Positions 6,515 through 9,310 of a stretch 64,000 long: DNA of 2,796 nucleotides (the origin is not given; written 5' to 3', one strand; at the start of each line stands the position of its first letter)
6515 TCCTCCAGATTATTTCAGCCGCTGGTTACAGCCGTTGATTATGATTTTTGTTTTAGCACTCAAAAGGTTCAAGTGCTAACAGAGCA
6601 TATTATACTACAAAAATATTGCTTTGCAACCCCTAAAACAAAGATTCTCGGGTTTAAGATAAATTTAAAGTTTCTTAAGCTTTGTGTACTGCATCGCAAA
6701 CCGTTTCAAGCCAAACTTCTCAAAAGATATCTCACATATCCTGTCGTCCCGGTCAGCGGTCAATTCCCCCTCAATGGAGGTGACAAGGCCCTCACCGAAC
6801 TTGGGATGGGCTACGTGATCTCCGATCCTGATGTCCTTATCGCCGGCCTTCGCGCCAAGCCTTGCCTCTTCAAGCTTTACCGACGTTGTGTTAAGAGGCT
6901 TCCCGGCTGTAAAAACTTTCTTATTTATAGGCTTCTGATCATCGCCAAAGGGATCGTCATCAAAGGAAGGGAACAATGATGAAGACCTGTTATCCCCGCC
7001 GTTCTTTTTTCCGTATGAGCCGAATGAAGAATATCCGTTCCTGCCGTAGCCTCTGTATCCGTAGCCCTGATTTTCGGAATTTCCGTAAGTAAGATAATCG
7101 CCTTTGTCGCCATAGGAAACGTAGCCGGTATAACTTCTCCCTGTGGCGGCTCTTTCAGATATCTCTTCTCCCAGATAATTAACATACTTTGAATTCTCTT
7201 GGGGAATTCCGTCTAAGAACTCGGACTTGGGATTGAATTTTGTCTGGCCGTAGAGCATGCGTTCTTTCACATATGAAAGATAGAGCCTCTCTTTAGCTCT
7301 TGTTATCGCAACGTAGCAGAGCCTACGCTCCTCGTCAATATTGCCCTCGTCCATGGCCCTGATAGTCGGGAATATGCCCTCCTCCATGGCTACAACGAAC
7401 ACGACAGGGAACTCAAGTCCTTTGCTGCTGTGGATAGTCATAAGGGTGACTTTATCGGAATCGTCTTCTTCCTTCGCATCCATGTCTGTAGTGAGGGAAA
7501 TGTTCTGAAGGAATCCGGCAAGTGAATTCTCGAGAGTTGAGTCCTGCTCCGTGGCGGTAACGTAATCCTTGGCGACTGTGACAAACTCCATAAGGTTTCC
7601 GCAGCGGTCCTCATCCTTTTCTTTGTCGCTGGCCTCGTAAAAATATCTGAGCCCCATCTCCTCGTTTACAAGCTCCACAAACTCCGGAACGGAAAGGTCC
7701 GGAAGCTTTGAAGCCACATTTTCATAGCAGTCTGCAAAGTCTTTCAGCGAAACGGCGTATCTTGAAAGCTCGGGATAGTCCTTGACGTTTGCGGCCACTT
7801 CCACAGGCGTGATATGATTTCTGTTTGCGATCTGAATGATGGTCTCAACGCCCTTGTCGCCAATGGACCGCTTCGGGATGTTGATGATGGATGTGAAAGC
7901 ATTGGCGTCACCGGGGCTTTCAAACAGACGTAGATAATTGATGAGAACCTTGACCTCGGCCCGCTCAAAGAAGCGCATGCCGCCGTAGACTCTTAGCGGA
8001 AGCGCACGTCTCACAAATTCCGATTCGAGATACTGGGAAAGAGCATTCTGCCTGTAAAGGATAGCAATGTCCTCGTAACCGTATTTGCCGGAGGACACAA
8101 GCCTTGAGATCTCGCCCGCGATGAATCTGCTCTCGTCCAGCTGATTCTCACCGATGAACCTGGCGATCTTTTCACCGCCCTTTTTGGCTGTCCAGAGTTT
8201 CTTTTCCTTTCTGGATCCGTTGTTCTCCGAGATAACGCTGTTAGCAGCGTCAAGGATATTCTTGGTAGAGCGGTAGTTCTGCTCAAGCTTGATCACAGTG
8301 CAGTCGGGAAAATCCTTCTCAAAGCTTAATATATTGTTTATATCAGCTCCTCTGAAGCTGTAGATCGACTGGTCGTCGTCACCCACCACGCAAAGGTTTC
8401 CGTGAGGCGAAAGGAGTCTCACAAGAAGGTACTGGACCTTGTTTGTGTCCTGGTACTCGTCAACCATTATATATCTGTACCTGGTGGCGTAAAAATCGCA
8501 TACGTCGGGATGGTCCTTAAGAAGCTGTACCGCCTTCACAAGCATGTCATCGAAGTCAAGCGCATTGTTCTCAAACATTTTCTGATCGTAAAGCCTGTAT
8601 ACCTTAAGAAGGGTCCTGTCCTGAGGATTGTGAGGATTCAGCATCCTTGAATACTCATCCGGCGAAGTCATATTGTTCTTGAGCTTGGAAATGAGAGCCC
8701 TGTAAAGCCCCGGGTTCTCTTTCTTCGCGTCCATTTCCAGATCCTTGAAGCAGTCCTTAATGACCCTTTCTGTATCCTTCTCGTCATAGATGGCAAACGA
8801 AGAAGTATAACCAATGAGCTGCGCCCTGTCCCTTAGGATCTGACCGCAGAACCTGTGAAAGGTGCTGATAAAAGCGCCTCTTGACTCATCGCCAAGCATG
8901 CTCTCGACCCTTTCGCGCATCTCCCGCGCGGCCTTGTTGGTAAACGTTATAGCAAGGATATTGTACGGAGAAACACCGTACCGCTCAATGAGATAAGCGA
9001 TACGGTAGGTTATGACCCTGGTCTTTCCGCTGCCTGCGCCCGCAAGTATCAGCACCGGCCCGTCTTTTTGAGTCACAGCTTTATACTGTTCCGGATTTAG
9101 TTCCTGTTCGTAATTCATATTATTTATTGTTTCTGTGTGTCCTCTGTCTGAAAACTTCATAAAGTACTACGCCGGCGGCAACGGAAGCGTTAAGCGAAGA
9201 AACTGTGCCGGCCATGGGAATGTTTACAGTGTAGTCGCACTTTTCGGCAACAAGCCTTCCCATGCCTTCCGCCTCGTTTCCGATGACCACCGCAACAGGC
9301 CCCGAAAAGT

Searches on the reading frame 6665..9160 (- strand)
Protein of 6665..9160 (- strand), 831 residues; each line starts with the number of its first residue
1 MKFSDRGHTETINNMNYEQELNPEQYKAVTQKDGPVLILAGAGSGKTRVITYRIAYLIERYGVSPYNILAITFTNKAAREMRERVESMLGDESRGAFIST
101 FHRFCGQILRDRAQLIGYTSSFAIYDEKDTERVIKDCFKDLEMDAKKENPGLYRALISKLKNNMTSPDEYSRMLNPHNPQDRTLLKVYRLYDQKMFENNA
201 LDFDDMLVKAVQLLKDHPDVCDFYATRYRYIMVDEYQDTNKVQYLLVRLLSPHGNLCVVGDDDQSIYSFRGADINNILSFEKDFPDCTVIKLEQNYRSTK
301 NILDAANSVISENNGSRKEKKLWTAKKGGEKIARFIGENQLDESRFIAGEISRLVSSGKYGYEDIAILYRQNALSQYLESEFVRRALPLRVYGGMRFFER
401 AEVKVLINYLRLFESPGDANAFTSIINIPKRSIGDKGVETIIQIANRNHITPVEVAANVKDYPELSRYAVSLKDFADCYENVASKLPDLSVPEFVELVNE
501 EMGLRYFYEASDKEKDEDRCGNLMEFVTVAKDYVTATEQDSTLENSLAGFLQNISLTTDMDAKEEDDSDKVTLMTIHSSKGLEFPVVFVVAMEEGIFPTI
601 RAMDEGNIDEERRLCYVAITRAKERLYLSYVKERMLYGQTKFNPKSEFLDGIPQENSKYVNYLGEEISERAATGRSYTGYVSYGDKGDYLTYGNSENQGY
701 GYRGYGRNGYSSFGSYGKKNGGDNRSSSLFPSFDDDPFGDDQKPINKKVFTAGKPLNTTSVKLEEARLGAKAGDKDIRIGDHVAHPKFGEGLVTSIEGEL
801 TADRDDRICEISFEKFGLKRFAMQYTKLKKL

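Call 6: search_protein_families(library=pfam, proteins=[window:6665-9160:-])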
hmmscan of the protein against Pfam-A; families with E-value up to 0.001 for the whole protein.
window:6665-9160:- (831 aa): 8 families
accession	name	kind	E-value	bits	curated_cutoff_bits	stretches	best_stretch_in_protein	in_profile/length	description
PF00580.27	UvrD-helicase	-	1.6e-95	320.3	23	1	21-285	1-271/271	UvrD/REP helicase N-terminal domain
PF13361.12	UvrD_C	-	1.7e-76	258.4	25.6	1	290-632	1-349/350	UvrD-like helicase C-terminal domain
PF13245.12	AAA_19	-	4.5e-25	88.8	25.1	1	26-270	2-134/134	AAA domain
PF13538.12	UvrD_C_2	-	6.8e-12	45.5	27.4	1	571-628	2-51/52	UvrD-like helicase C-terminal domain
PF01443.25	Viral_helicase1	-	3.3e-08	34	21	0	544-627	153-225/228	Viral superfamily 1 RNA helicase core domain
PF13604.12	AAA_30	-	1.1e-05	25.7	27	1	21-86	2-67/191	AAA domain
PF21196.3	PcrA_UvrD_tudor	-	0.0001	22.5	23.9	1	779-824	1-42/48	PcrA/UvrD tudor domain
PF13087.12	AAA_12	-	0.0002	21.4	27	0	558-627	127-189/195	AAA domain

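Call 69: find_homologous_proteins(query=window:6665-9160:-, max_evalue=1e-20)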
Query window:6665-9160:- (831 aa): 8000 proteins with E <= 1e-20 among 8000 candidates; the best 120 are listed.
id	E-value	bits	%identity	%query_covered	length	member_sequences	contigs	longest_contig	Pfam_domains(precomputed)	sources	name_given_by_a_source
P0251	0.0e+0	1878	100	100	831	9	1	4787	PF13538.13,PF01443.25,PF13604.13,PF13361.13,PF13245.13,PF00580.28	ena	-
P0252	0.0e+0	1352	72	98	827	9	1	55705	PF13538.13,PF13087.13,PF01443.25,PF21196.4,PF13604.13,PF13361.13,PF13245.13,PF00580.28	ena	-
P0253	0.0e+0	1312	-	-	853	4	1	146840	PF13538.13,PF01443.25,PF21196.4,PF13361.13,PF13245.13,PF00580.28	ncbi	-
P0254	0.0e+0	1286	71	83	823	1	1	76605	PF13538.13,PF13087.13,PF01443.25,PF21196.4,PF13604.13,PF13361.13,PF13245.13,PF00580.28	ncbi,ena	-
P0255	0.0e+0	1270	68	98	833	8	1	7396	PF13538.13,PF01443.25,PF13604.13,PF13361.13,PF13245.13,PF00580.28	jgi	-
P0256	0.0e+0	1083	59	99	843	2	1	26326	PF13538.13,PF13087.13,PF01443.25,PF21196.4,PF13604.13,PF13361.13,PF13245.13,PF00580.28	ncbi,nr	ncbi:MAG: UvrD-helicase domain-containing protein [Clostridia bacterium]|nr:UvrD-helicase domain-con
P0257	0.0e+0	1066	60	99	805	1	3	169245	PF13538.13,PF13087.13,PF01443.25,PF13604.13,PF13361.13,PF13245.13,PF00580.28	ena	-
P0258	0.0e+0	1057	58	98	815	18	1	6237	PF13538.13,PF01443.25,PF21196.4,PF13604.13,PF13361.13,PF13245.13,PF00580.28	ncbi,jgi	jgi:DNA helicase-2/ATP-dependent DNA helicase PcrA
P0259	0.0e+0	1041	58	98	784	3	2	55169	PF13538.13,PF13087.13,PF01443.25,PF13604.13,PF13361.13,PF13245.13,PF00580.28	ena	-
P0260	0.0e+0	1033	57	98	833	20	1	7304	PF13538.13,PF01443.25,PF21196.4,PF13361.13,PF13245.13,PF00580.28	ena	-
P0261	8.9e-272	922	58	80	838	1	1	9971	PF13538.13,PF01443.25,PF21196.4,PF13604.13,PF13361.13,PF13245.13,PF00580.28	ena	-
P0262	8.1e-240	816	50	98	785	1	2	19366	PF13538.13,PF13087.13,PF01443.25,PF21196.4,PF13604.13,PF13361.13,PF13245.13,PF00580.28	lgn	-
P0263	3.3e-232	791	53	79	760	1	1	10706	PF13538.13,PF13087.13,PF01443.25,PF21196.4,PF13604.13,PF13361.13,PF13245.13,PF00580.28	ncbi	-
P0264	3.0e-222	758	46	98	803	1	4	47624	PF13538.13,PF01443.25,PF21196.4,PF13361.13,PF13245.13,PF00580.28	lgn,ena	-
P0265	2.7e-219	748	46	98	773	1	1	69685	PF13538.13,PF01443.25,PF21196.4,PF13361.13,PF13245.13,PF00580.28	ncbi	-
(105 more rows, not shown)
